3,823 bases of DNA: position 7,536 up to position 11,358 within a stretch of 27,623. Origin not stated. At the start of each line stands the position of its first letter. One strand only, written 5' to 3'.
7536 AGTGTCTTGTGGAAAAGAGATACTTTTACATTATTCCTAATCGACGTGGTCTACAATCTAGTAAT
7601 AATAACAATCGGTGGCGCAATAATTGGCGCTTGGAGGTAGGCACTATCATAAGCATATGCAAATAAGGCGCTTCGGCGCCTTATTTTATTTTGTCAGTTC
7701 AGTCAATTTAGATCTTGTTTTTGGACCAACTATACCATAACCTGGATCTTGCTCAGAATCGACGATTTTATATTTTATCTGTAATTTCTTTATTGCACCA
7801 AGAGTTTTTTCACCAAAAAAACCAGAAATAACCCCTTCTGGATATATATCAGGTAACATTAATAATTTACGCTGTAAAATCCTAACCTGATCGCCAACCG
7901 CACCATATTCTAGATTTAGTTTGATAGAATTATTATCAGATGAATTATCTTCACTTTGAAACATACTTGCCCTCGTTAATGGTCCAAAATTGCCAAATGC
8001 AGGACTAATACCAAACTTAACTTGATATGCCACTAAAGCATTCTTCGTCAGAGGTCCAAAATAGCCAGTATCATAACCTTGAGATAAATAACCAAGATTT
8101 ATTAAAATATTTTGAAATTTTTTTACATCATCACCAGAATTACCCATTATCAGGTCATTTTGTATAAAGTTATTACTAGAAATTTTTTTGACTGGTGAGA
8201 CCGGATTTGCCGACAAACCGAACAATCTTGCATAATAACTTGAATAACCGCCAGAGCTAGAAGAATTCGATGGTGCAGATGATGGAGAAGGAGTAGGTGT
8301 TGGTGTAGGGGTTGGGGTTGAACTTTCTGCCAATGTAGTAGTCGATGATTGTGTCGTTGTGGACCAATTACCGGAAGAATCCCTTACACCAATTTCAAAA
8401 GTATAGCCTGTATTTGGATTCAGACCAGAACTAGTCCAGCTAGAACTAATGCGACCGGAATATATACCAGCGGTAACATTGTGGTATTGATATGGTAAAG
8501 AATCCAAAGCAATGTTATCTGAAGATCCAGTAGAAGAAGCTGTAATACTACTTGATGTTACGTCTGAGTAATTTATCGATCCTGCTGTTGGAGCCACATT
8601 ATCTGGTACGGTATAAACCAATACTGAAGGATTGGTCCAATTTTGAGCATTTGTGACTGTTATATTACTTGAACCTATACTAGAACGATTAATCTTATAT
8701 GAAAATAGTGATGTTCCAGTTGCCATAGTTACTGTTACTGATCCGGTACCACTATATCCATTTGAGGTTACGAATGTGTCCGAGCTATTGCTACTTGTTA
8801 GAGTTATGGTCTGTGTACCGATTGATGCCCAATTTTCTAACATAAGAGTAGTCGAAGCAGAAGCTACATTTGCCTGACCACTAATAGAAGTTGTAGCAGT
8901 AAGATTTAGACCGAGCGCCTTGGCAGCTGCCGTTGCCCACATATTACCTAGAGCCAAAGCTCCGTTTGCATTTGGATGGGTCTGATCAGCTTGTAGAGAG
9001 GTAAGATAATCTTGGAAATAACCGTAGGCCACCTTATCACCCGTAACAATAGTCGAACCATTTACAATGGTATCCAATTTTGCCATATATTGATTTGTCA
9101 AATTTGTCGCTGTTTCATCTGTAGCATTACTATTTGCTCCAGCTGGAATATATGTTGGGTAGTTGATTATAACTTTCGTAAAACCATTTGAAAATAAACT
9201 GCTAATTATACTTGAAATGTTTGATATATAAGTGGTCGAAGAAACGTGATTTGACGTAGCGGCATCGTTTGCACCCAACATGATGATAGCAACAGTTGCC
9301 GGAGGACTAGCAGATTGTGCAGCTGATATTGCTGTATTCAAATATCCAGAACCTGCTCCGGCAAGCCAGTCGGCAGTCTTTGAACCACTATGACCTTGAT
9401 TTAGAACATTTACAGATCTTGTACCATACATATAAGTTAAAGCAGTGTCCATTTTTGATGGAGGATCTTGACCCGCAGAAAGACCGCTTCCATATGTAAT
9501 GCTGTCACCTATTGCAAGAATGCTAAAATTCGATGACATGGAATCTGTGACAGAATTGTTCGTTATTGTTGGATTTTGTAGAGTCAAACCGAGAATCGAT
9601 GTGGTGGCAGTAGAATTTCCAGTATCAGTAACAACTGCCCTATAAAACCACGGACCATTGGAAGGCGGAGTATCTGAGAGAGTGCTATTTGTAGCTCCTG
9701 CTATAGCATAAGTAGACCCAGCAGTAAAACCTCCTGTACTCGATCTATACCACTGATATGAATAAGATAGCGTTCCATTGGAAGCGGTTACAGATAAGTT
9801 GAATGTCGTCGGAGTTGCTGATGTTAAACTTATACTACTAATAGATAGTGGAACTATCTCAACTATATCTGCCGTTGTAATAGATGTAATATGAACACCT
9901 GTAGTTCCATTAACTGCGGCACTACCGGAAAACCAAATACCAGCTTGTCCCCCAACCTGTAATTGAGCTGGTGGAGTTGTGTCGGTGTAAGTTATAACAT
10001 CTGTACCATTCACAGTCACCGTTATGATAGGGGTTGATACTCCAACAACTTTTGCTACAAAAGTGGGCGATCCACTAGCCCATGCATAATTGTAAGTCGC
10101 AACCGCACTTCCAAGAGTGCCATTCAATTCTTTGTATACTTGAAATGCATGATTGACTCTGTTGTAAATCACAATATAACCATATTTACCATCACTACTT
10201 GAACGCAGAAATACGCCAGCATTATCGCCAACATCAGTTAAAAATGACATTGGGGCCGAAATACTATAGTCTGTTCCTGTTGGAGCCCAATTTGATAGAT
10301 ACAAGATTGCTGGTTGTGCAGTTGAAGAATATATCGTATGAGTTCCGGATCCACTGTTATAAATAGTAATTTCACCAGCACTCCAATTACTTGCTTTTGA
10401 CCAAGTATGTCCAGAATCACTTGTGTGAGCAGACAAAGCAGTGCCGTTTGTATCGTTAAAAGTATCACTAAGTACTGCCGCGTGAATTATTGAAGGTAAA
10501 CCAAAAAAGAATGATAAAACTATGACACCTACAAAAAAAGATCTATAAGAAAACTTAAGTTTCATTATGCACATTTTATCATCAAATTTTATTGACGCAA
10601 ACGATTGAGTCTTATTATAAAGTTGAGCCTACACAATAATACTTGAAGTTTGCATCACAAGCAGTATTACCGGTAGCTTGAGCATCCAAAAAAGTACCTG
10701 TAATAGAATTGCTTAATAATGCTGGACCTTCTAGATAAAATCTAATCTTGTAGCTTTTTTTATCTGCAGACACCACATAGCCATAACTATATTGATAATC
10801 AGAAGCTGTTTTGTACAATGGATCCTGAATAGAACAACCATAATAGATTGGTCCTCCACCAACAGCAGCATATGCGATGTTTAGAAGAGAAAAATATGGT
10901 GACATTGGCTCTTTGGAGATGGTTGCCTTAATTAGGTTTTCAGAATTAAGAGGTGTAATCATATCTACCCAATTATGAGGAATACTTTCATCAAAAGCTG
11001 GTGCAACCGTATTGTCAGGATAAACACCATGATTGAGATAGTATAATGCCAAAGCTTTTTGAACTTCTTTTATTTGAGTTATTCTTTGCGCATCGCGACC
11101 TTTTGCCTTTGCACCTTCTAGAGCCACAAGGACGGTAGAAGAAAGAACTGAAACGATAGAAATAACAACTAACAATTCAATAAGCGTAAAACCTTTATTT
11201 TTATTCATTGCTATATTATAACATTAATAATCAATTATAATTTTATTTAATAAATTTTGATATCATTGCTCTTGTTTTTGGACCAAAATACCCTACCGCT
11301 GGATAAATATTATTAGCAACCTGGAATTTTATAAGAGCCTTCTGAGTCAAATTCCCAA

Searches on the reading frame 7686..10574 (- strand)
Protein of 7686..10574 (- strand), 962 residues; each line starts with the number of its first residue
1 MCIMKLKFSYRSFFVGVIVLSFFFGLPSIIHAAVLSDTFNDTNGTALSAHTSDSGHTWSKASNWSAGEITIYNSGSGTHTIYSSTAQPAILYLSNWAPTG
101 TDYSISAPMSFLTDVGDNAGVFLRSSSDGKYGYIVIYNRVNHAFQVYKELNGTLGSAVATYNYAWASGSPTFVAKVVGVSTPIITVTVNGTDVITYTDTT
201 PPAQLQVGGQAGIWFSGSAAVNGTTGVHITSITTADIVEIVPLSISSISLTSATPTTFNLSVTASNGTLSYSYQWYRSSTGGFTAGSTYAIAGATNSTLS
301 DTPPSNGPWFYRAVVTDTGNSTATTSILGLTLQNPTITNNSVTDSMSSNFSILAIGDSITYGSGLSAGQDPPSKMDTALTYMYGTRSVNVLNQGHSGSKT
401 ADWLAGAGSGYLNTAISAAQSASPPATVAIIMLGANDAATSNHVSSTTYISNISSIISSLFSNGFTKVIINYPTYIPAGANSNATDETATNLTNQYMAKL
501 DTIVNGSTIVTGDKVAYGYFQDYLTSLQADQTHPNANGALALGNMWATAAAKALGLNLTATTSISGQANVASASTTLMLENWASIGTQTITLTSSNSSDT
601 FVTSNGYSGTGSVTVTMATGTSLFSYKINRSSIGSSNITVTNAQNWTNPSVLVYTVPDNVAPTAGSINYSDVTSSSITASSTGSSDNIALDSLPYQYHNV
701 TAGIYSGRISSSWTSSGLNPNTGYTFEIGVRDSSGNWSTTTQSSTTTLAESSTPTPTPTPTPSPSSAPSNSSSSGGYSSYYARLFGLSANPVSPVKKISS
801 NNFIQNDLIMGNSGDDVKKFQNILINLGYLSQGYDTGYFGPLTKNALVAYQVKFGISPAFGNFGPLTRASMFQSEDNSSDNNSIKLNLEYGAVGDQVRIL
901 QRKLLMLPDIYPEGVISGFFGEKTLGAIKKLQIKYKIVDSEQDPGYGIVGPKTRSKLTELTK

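Call 19: search_protein_families(library=pfam, proteins=[window:7686-10574:-], max_evalue=0.01)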
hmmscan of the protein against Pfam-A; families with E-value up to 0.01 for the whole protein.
window:7686-10574:- (962 aa): 3 families
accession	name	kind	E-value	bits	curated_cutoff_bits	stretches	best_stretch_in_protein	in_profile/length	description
PF01471.23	PG_binding_1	-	9.4e-15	55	23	1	813-871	1-57/57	Putative peptidoglycan binding domain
PF13472.12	Lipase_GDSL_2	-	4.4e-14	53.8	32.9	1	354-539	1-176/178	GDSL-like Lipase/Acylhydrolase family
PF00657.28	Lipase_GDSL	-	2.8e-09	37.9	23.6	1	352-543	1-205/208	GDSL-like Lipase/Acylhydrolase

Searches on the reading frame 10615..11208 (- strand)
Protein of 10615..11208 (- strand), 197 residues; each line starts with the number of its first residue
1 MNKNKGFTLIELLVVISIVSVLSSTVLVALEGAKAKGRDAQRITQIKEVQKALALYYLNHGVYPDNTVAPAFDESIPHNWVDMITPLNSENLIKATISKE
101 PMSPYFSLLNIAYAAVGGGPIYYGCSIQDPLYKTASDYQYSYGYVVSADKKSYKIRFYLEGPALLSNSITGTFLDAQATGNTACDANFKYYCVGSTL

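Call 19: search_protein_families(library=pfam, proteins=[window:10615-11208:-], max_evalue=0.01)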
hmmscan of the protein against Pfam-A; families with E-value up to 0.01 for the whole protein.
window:10615-11208:- (197 aa): 1 family
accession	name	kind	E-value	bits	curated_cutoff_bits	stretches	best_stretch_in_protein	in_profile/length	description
PF07963.17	N_methyl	-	2.2e-09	36.9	21.2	1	1-26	1-26/27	Prokaryotic N-terminal methylation motif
